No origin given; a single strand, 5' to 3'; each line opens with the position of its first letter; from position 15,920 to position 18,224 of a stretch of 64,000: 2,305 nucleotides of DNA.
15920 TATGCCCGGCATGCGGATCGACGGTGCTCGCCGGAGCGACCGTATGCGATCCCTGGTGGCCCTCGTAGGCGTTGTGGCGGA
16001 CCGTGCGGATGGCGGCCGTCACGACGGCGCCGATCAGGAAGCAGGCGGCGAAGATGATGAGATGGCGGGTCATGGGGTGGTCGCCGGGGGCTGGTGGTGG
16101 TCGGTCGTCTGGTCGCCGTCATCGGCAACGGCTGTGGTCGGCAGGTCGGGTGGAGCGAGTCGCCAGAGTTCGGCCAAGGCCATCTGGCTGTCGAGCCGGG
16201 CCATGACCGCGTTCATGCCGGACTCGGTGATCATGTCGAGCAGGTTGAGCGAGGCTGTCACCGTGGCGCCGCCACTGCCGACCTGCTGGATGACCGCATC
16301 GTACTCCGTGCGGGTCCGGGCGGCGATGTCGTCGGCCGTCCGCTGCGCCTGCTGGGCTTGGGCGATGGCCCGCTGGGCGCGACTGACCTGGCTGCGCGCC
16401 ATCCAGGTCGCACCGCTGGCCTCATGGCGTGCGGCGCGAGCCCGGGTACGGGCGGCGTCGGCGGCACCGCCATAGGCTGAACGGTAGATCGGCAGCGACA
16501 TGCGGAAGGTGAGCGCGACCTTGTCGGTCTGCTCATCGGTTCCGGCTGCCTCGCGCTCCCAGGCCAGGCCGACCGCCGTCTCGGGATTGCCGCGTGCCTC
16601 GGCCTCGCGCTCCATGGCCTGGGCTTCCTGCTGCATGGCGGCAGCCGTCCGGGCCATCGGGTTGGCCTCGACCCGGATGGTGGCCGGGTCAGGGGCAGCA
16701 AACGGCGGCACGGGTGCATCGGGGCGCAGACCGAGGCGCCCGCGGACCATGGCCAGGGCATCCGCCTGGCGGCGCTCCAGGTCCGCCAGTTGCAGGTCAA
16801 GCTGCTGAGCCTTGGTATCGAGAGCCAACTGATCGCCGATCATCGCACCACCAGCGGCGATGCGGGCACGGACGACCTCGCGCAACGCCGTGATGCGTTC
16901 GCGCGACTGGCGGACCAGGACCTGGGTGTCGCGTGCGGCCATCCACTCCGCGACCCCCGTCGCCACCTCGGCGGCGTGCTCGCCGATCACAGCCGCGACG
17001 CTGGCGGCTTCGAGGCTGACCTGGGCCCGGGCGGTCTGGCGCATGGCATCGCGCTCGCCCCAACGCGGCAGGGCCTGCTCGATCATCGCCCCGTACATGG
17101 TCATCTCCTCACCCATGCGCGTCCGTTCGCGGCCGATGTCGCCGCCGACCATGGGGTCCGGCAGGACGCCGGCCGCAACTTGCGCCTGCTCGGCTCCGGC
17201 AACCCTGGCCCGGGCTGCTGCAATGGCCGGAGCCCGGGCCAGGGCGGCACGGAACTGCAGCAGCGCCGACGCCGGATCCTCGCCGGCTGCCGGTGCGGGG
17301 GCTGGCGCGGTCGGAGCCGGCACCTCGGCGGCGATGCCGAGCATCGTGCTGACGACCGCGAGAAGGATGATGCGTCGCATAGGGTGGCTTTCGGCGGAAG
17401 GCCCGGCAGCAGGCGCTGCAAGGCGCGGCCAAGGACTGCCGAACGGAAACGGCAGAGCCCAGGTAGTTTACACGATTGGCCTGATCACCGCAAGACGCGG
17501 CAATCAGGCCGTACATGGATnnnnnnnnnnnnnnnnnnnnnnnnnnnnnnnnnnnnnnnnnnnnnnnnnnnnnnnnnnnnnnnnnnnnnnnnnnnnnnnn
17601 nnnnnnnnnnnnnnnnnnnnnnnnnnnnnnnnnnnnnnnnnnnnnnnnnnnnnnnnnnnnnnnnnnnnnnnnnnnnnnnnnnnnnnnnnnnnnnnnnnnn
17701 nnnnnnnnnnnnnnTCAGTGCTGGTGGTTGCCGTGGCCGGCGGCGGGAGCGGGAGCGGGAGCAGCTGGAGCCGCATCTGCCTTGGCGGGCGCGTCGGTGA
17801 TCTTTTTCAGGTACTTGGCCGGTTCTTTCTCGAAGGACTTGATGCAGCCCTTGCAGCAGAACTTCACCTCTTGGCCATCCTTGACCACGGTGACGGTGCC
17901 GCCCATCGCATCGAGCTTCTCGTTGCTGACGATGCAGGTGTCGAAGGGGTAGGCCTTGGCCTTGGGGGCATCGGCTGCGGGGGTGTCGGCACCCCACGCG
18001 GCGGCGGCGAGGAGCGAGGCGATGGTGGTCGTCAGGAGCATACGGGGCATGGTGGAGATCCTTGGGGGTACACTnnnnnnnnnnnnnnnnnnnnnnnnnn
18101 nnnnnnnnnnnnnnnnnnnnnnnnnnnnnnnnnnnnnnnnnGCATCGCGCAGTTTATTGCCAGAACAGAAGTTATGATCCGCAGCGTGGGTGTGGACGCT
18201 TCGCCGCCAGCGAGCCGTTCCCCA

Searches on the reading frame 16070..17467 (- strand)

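Call 14: search_protein_families(library=pfam, proteins=[window:16070-17467:-], max_evalue=0.001)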
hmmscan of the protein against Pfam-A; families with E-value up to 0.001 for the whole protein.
window:16070-17467:- (465 aa): 1 family
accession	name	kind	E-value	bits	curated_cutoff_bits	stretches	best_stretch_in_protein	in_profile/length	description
PF02321.23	OEP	-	4e-12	46.8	22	2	73-236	6-177/187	Outer membrane efflux protein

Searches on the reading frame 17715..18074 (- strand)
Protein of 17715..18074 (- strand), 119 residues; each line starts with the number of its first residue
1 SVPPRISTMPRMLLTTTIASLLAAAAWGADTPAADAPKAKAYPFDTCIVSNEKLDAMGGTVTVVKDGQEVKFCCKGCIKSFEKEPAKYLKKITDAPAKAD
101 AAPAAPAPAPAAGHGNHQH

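Call 14: search_protein_families(library=pfam, proteins=[window:17715-18074:-], max_evalue=0.001)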
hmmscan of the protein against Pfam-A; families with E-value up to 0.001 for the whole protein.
window:17715-18074:- (119 aa): 1 family
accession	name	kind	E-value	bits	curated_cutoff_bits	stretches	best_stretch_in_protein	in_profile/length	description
PF04945.19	YHS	-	1.1e-05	25.7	30.3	1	66-90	21-45/47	YHS domain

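Call 51: search_protein_families(library=ncbifam, proteins=[window:17715-18050:-], max_evalue=0.001)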
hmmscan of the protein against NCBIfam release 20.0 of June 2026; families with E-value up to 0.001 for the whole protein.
window:17715-18050:- (111 aa): 0 families
